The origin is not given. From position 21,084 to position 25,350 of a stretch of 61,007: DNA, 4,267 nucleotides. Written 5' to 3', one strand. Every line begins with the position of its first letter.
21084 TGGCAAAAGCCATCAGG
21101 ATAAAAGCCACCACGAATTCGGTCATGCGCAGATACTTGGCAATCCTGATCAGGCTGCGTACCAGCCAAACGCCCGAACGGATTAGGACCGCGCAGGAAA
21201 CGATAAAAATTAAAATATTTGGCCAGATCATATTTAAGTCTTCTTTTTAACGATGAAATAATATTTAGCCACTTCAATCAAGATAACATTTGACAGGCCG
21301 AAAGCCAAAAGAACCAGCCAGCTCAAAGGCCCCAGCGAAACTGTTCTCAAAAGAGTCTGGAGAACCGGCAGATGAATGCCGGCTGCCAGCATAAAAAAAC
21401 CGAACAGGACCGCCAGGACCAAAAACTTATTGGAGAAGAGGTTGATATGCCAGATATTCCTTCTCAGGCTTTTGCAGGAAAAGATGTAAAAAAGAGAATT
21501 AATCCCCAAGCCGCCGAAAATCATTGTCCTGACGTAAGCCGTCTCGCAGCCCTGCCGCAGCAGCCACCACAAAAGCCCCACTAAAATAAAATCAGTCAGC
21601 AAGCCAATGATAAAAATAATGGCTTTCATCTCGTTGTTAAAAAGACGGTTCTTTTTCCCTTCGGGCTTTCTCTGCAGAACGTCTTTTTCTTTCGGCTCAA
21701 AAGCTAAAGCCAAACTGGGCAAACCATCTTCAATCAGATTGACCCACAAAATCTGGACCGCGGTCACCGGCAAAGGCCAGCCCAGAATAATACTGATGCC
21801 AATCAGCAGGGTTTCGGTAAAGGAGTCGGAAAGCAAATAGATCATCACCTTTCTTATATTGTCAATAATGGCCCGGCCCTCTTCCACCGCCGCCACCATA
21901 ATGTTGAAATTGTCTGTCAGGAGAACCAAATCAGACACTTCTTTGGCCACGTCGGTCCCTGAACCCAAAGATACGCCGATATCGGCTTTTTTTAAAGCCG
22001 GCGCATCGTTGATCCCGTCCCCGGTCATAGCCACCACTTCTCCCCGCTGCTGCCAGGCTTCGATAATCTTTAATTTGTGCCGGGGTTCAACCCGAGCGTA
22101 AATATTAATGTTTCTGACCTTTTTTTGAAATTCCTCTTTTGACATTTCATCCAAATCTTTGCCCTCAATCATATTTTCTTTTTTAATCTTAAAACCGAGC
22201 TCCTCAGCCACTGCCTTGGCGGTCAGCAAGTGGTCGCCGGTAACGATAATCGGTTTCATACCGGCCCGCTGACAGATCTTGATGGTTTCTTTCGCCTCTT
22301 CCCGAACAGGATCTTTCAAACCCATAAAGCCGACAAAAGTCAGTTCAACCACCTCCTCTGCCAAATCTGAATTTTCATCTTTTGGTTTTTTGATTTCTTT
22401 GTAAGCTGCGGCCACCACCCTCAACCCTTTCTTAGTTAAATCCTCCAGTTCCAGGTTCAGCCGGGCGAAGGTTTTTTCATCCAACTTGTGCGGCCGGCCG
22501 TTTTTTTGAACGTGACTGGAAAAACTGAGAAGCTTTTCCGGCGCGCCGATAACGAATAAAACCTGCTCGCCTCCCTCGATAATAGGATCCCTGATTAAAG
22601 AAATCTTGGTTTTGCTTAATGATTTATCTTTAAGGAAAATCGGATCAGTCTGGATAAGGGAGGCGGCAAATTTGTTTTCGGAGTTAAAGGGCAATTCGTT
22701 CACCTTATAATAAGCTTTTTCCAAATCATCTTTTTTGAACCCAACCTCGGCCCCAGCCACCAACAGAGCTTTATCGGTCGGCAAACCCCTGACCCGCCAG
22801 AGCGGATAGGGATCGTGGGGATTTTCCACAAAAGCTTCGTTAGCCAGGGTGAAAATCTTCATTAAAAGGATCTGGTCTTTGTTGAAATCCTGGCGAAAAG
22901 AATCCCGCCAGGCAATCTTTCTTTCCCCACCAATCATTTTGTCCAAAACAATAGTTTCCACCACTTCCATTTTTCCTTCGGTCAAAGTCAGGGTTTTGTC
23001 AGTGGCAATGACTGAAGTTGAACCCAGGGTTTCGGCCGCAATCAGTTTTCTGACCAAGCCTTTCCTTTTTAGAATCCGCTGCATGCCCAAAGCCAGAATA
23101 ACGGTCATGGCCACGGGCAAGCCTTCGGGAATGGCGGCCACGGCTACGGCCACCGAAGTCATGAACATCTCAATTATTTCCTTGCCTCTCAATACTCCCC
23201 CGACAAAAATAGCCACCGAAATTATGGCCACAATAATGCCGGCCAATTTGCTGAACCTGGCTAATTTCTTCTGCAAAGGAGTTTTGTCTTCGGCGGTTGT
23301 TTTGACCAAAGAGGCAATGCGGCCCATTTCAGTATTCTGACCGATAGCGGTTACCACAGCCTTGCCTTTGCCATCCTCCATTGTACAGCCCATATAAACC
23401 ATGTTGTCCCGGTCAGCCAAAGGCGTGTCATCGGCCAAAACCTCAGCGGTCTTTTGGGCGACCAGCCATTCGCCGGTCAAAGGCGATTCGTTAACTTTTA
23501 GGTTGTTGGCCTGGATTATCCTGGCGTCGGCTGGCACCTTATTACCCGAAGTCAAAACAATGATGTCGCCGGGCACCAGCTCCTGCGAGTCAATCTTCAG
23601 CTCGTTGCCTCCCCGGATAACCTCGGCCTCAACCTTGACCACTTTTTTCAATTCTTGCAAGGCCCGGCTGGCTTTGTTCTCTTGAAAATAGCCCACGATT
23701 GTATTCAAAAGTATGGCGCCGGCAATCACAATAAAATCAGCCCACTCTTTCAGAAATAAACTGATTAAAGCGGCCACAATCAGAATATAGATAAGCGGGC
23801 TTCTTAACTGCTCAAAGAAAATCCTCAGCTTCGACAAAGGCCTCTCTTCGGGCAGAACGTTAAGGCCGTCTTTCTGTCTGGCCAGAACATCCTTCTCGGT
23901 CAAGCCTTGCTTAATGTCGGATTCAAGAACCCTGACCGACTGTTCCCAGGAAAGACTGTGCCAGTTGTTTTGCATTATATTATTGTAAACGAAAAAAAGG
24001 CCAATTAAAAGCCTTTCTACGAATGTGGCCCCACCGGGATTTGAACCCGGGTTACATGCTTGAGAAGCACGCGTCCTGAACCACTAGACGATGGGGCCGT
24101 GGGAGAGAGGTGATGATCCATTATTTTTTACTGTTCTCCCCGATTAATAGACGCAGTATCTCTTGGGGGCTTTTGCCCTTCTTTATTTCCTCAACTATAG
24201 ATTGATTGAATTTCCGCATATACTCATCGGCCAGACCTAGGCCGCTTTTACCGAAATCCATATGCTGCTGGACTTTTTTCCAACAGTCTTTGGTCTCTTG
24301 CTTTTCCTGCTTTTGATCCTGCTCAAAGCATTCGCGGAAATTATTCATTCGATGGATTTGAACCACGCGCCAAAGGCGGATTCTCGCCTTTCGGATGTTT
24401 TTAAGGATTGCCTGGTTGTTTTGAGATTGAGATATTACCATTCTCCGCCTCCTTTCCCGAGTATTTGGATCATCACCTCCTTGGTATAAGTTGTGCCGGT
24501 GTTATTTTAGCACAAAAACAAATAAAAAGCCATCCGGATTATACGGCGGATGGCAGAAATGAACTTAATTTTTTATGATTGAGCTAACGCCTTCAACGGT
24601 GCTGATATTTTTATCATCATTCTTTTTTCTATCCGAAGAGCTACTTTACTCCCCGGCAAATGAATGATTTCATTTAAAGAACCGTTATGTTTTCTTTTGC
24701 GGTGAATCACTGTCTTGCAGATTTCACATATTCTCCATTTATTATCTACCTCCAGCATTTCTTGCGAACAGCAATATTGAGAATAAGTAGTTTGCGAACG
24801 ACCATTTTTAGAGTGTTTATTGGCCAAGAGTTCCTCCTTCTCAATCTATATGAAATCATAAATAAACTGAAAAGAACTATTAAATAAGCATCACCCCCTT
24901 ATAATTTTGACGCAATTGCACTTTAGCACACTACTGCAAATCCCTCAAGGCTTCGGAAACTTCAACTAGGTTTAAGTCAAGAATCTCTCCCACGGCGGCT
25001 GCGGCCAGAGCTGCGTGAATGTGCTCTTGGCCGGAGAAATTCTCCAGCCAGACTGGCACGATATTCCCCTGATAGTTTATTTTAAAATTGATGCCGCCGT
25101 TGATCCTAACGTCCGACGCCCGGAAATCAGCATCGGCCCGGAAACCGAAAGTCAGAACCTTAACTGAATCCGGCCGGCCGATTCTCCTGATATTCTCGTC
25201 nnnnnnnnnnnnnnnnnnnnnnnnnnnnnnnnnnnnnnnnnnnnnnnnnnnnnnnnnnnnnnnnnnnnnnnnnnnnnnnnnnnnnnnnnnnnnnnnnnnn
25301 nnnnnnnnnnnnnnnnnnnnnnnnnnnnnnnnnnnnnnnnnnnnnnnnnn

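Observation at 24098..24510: Gene enclosed by a 14-bp SD/anti-SD inverted repeat and butted against tRNA-Glu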

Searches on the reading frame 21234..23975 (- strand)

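Call 21: search_protein_families(library=ncbifam, proteins=[window:21234-23975:-], max_evalue=0.01)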
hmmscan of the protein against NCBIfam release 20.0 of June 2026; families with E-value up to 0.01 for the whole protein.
window:21234-23975:- (913 aa): 28 families (the best 25 are shown)
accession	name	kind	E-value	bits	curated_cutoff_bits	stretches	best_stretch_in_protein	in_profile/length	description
TIGR01522.1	ATPase-IIA2_Ca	equivalog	2.9e-184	614.2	798.3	1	6-907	5-850/854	calcium-transporting P-type ATPase, PMR1-type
TIGR01116.1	ATPase-IIA1_Ca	equivalog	2.2e-155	518.9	703.4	1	55-905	3-796/799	calcium-translocating P-type ATPase, SERCA-type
TIGR01106.1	ATPase-IIC_X-K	subfamily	2e-127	426.5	946.1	2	4-595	16-607/997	Na,H/K antiporter P-type ATPase subunit alpha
TIGR01517.1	ATPase-IIB_Ca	equivalog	2.4e-125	419.8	507.05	1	15-903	46-876/882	calcium-translocating P-type ATPase, PMCA-type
TIGR01647.1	ATPase-IIIA_H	equivalog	8.8e-117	391.2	615.5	2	24-346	1-312/755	plasma-membrane proton-efflux P-type ATPase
TIGR01523.1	ATPase-IID_K-Na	equivalog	1.2e-116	390.6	645.05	3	363-793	424-845/997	potassium/sodium efflux P-type ATPase, fungal-type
TIGR01524.1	ATPase-IIIB_Mg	equivalog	3e-112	376.1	610.75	2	11-363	21-380/867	magnesium-translocating P-type ATPase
NF011702.0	PRK15122.1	subfamily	7.8e-93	312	975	2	468-908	466-900/907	magnesium-translocating P-type ATPase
TIGR01494.1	ATPase_P-type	subfamily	1.9e-84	283.8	62.3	3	83-346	1-237/478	HAD-IC family P-type ATPase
TIGR01525.1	ATPase-IB_hvy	subfamily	1.9e-72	244.9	346.25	3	65-348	5-276/560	heavy metal translocating P-type ATPase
TIGR01657.1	P-ATPase-V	hypoth_equivalog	2.3e-63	214.2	618.25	2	19-603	134-705/1055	ATP13A2 family polyamine export P-type ATPase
TIGR01511.1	ATPase-IB1_Cu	subfamily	8.8e-52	176.7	397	3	78-348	43-289/542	copper-translocating P-type ATPase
TIGR01512.1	ATPase-IB2_Cd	subfamily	6.1e-51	173.6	313.5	3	64-341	4-255/494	cadmium family heavy metal-translocating P-type ATPase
NF008262.1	PRK11033.1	equivalog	2.2e-45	155.3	1005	3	65-346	182-451/731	zinc/cadmium/mercury/lead-transporting ATPase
NF007952.0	PRK10671.1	equivalog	2e-40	138.8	1316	3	624-738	695-806/838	copper-exporting P-type ATPase CopA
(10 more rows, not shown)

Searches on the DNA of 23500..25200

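Call 4: search_rna_families(source=window, start=23500, end=25200, threshold=evalue, max_evalue=1)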
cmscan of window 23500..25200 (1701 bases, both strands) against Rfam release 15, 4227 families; matches with E-value up to 1: 3.
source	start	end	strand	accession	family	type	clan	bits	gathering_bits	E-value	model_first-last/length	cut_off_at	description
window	24026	24098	-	RF00005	tRNA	Gene; tRNA;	CL00001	64.9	29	2.1e-13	1-71/71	no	tRNA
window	24027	24098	-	RF01684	mascRNA-menRNA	Gene;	-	26.5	42.5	0.01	1-56/56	no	MALAT1-associated small cytoplasmic RNA/MEN beta RNA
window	24025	24098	+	RF04354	Plastid-ycf2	Cis-reg;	-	24.6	65.7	0.029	1-75/75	no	Plastid-ycf2 5UTR RNA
